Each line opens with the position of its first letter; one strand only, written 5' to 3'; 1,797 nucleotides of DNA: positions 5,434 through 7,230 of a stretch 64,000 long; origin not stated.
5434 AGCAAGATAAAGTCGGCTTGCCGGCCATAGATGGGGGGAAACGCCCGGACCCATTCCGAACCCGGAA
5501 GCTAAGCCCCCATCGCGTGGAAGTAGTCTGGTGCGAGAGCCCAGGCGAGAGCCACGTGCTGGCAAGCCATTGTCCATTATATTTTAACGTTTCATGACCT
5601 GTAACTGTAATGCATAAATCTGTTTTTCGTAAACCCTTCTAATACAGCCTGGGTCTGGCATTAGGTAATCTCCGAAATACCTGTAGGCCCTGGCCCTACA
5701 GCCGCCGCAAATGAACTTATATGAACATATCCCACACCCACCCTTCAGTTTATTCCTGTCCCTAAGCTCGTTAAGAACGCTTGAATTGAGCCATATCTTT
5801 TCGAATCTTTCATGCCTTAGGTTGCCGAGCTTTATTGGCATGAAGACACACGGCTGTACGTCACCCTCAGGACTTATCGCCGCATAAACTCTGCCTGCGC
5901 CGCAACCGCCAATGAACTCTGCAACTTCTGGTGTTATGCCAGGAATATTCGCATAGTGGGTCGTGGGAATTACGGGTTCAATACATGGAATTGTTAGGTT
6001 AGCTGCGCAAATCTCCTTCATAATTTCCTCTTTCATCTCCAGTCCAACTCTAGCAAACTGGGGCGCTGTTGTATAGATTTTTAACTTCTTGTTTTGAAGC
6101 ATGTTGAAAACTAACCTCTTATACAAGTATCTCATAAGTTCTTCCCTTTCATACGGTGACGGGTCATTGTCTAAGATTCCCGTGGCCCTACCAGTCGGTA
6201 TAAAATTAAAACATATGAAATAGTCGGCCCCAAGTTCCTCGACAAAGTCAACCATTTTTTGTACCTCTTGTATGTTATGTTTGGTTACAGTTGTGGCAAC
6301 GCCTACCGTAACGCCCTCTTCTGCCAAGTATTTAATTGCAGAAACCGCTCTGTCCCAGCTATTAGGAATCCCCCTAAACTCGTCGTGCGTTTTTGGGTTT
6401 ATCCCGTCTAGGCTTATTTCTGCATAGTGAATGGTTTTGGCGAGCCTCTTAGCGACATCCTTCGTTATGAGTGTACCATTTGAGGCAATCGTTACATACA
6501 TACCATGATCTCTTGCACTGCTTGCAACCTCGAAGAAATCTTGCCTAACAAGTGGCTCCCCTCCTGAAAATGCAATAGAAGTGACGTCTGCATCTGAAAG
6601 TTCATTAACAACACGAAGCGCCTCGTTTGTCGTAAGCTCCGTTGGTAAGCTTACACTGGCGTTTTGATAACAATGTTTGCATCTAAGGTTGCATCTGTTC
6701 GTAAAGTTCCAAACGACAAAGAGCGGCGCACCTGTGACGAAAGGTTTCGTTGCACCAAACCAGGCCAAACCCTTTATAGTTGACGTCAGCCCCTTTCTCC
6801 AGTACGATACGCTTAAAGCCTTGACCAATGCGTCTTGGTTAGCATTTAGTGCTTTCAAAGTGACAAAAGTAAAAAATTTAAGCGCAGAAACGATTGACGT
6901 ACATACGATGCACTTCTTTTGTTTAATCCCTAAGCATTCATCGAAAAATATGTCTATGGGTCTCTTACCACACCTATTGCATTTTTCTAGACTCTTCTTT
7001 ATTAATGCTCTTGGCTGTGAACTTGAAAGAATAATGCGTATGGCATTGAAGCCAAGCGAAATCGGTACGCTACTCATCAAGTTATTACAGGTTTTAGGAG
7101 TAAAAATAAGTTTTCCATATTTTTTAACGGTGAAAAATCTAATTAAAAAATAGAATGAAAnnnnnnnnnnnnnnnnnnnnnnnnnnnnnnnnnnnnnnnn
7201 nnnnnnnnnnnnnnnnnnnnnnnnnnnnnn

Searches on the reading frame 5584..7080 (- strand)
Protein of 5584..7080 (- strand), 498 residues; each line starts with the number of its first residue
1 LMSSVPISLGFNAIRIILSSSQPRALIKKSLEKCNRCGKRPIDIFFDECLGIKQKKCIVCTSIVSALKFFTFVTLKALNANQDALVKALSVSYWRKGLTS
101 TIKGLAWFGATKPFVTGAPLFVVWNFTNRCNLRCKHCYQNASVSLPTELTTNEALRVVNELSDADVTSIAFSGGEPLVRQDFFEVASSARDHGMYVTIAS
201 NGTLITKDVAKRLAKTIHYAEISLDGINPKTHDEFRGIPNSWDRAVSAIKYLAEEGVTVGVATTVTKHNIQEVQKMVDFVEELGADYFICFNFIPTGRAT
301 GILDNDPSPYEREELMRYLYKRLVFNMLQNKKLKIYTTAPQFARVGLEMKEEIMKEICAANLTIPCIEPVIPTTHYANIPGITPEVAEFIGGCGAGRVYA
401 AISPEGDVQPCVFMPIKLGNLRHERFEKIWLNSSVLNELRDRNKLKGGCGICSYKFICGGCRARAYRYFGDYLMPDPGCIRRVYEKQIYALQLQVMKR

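Call 90: search_protein_families(library=pfam, proteins=[window:5584-7080:-], max_evalue=0.00001)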
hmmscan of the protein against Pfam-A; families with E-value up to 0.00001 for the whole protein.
window:5584-7080:- (498 aa): 3 families
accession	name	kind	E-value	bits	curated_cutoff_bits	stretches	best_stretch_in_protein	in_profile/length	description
PF04055.27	Radical_SAM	-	7.6e-30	104.7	29.5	1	125-280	2-166/166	Radical SAM superfamily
PF13186.11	SPASM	-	1.5e-10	41.7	21.5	1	393-452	1-66/67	Iron-sulfur cluster-binding domain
PF13353.11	Fer4_12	-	5.2e-09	37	22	1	125-226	10-115/137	4Fe-4S single cluster domain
